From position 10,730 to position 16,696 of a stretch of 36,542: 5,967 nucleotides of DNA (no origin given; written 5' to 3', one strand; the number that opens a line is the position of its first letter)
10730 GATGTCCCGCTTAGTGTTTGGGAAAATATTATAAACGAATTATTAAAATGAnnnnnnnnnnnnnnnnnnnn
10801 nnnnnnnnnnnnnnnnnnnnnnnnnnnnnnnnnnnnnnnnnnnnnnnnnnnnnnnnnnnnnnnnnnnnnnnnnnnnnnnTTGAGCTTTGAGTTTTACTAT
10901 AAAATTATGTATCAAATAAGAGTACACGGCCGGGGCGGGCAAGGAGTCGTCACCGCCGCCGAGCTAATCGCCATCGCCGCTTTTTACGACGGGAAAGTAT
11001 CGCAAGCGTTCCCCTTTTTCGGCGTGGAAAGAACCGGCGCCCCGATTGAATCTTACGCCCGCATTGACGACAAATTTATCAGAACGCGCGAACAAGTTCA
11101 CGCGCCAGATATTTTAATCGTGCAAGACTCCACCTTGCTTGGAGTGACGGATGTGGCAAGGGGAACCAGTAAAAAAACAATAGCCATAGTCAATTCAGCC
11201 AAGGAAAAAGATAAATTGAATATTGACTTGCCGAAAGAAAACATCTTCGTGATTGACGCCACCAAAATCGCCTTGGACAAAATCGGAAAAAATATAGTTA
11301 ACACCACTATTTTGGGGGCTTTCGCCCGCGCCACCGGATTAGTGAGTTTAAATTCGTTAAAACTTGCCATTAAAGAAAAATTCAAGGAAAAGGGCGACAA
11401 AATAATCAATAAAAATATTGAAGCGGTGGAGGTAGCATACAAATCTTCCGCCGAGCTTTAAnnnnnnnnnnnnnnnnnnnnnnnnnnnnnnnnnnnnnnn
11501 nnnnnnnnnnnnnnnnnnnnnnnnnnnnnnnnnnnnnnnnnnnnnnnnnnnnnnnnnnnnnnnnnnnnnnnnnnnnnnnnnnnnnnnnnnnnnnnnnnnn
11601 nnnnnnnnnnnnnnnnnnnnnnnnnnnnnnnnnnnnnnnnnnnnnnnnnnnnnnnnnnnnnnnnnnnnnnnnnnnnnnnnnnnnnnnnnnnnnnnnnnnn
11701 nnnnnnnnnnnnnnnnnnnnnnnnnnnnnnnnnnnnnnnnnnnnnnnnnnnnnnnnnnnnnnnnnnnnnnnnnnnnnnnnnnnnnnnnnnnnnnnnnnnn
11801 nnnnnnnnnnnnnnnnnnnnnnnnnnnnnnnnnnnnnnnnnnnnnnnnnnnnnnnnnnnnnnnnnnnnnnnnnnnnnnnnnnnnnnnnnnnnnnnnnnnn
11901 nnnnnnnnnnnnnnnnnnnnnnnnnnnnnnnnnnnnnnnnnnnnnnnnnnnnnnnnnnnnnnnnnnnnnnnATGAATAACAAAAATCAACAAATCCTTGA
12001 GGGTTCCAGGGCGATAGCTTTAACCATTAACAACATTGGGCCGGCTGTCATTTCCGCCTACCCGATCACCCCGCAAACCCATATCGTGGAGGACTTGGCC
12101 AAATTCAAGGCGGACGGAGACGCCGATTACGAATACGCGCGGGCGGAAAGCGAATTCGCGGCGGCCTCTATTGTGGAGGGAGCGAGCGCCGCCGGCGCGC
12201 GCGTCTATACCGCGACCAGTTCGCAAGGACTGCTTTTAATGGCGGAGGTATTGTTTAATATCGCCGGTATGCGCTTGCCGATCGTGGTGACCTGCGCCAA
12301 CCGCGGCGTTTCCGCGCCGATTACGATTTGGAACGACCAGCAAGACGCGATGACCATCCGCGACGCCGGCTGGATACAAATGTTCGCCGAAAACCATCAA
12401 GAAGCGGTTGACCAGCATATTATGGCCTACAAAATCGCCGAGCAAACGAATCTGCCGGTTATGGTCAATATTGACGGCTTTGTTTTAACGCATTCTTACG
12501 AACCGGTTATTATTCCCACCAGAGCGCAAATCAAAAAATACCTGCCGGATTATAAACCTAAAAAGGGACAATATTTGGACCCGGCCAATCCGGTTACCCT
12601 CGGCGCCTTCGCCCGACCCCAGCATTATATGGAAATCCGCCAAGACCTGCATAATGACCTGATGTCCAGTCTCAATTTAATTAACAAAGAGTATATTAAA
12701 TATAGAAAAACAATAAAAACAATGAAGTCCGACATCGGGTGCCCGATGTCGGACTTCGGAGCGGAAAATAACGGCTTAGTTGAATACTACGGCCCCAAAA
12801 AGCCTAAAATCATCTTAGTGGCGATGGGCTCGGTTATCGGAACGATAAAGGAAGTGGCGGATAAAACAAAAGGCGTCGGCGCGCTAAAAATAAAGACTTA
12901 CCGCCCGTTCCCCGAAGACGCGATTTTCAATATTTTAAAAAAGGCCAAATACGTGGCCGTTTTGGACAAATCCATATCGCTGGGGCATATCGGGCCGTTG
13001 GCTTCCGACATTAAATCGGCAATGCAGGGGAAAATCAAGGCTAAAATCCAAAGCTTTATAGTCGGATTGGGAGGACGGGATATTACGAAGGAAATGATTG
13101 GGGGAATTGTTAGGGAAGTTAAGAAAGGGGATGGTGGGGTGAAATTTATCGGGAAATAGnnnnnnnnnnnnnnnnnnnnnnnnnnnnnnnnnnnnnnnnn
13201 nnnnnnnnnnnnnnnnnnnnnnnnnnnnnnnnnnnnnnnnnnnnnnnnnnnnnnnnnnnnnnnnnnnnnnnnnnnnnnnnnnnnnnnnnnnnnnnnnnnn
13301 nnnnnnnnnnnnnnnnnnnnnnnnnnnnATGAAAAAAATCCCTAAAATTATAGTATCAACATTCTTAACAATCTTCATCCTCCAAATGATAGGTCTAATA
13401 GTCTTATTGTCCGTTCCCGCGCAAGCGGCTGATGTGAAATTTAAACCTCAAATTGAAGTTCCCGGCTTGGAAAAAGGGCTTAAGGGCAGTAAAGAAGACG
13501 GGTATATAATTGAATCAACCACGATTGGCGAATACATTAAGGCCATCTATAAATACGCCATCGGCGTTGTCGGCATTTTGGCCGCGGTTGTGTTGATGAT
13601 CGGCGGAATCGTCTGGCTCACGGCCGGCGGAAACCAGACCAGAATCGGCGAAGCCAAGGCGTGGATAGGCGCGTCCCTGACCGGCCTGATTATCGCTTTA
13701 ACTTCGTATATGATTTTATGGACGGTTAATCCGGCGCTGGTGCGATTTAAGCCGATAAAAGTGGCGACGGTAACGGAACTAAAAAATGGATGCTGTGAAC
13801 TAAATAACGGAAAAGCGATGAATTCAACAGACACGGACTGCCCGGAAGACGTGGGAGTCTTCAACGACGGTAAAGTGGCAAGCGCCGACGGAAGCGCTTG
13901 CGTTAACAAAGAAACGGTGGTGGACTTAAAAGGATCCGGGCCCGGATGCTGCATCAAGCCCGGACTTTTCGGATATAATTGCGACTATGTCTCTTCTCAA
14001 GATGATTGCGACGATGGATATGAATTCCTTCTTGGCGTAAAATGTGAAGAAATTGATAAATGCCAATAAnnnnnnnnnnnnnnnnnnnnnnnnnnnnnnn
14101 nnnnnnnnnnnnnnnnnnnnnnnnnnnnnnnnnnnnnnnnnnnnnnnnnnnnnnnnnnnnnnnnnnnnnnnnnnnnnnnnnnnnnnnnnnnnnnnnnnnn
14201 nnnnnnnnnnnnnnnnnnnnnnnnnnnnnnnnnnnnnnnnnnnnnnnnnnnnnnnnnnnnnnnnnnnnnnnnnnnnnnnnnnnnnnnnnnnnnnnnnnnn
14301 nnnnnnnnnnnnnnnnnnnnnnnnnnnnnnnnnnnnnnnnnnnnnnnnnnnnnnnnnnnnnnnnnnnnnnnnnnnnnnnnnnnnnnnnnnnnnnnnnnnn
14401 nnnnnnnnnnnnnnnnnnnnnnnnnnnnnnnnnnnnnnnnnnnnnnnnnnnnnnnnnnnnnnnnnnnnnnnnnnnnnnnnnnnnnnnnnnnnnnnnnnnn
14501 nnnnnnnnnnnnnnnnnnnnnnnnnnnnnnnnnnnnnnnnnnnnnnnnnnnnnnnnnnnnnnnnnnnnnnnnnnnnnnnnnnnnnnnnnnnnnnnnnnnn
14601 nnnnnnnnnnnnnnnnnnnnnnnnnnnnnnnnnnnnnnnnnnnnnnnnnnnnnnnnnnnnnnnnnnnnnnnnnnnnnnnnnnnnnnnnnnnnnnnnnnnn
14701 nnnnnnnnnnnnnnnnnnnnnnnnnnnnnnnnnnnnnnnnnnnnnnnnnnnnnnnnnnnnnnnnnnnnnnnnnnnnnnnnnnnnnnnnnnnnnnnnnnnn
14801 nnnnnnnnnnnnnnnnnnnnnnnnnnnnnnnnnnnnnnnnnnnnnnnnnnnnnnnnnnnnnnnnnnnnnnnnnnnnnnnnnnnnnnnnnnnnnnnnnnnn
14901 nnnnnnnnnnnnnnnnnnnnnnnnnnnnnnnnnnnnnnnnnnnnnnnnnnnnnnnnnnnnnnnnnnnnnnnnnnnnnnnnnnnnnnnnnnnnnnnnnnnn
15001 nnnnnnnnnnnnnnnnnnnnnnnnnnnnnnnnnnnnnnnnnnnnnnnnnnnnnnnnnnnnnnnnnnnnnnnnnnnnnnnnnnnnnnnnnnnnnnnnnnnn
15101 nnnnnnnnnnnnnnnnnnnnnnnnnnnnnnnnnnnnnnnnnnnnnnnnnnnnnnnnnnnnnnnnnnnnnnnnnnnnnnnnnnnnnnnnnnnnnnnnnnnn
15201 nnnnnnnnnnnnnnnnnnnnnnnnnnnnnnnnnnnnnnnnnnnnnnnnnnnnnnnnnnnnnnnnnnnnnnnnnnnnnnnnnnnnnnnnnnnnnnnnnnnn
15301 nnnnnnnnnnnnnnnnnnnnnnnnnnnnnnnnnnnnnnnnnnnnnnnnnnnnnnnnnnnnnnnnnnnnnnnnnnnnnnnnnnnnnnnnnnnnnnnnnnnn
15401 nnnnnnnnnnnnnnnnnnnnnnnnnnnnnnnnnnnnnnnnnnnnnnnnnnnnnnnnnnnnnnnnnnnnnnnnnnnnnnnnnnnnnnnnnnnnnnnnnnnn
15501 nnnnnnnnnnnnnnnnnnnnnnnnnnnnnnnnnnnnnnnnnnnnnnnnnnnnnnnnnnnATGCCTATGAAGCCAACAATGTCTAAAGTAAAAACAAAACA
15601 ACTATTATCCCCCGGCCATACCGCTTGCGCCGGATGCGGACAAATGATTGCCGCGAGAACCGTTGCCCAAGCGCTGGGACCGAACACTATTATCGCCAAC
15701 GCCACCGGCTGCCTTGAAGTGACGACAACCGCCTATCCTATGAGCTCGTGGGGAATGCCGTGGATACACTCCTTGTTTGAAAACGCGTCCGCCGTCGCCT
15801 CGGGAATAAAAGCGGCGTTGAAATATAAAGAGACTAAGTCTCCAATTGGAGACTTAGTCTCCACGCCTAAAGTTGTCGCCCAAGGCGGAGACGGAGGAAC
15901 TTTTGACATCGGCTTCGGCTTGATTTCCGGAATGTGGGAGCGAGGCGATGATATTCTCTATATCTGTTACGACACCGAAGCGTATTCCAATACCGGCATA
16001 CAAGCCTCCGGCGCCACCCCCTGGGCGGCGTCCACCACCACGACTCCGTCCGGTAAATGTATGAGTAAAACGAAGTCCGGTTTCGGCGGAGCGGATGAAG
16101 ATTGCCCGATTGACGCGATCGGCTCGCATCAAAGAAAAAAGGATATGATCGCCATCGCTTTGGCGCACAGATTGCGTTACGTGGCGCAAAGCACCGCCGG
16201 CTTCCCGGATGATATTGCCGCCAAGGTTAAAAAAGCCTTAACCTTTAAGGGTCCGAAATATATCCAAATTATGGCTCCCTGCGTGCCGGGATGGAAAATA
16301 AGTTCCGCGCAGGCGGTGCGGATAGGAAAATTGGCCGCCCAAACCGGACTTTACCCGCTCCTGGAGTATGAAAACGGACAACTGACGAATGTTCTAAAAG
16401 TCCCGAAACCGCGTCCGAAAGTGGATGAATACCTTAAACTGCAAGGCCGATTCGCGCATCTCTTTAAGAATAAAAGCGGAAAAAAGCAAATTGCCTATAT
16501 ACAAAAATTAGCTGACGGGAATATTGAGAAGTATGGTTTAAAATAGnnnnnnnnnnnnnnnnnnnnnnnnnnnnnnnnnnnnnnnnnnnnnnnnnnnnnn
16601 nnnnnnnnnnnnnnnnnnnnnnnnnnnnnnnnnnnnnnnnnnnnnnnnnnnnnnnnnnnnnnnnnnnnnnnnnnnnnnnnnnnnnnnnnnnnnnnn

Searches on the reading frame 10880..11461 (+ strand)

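Call 55: search_protein_families(library=pfam, proteins=[window:10880-11461:+], max_evalue=0.00001)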
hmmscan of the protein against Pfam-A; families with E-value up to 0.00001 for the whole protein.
window:10880-11461:+ (193 aa): 1 family
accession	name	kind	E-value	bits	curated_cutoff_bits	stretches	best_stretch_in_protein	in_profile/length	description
PF01558.24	POR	-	4e-39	135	27.4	1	19-187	1-172/173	Pyruvate ferredoxin/flavodoxin oxidoreductase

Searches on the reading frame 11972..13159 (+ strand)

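Call 55: search_protein_families(library=pfam, proteins=[window:11972-13159:+], max_evalue=0.00001)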
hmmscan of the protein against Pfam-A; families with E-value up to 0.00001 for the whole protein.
window:11972-13159:+ (395 aa): 2 families
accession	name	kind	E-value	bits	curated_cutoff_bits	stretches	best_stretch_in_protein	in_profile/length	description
PF01855.24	POR_N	-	1.9e-71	240.9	27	1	22-232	6-221/231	Pyruvate flavodoxin/ferredoxin oxidoreductase, thiamine diP-bdg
PF17147.9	PFOR_II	-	3.4e-24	85.6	27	1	280-374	3-100/102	Pyruvate:ferredoxin oxidoreductase core domain II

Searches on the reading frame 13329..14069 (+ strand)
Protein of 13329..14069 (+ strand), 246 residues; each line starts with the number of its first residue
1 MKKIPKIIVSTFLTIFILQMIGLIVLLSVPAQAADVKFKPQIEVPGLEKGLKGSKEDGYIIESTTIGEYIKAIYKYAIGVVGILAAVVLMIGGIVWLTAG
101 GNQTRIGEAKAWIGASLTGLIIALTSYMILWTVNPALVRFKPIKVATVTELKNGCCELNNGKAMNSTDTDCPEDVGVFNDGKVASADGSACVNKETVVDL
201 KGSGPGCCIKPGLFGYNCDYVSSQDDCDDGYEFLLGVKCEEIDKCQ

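Call 8: search_protein_families(library=pfam, proteins=[window:13329-14069:+], max_evalue=0.01)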
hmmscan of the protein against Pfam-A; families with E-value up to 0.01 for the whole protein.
window:13329-14069:+ (246 aa): 1 family
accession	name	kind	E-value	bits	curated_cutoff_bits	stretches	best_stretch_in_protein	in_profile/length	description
PF18895.5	T4SS_pilin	-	5.5e-06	26.8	26.6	1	63-129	2-67/71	Type IV secretion system pilin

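Call 9: search_protein_families(library=ncbifam, proteins=[window:13329-14069:+], max_evalue=0.01)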
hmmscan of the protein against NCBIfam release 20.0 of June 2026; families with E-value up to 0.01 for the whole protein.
window:13329-14069:+ (246 aa): 0 families

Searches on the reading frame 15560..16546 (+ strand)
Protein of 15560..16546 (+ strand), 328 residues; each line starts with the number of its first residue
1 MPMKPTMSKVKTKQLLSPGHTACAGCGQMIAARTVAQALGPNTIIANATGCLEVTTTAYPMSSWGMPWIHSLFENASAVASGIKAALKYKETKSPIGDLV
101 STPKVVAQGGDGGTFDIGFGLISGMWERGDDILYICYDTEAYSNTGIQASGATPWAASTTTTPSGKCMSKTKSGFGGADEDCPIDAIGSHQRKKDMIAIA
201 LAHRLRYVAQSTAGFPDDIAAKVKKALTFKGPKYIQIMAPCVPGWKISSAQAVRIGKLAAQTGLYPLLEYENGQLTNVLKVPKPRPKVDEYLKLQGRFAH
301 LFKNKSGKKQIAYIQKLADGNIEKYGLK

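Call 55: search_protein_families(library=pfam, proteins=[window:15560-16546:+], max_evalue=0.00001)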
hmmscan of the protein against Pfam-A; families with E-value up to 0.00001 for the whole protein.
window:15560-16546:+ (328 aa): 1 family
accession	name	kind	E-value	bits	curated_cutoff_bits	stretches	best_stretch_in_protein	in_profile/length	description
PF02775.26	TPP_enzyme_C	-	4.4e-14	53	21.9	1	49-237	2-151/151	Thiamine pyrophosphate enzyme, C-terminal TPP binding domain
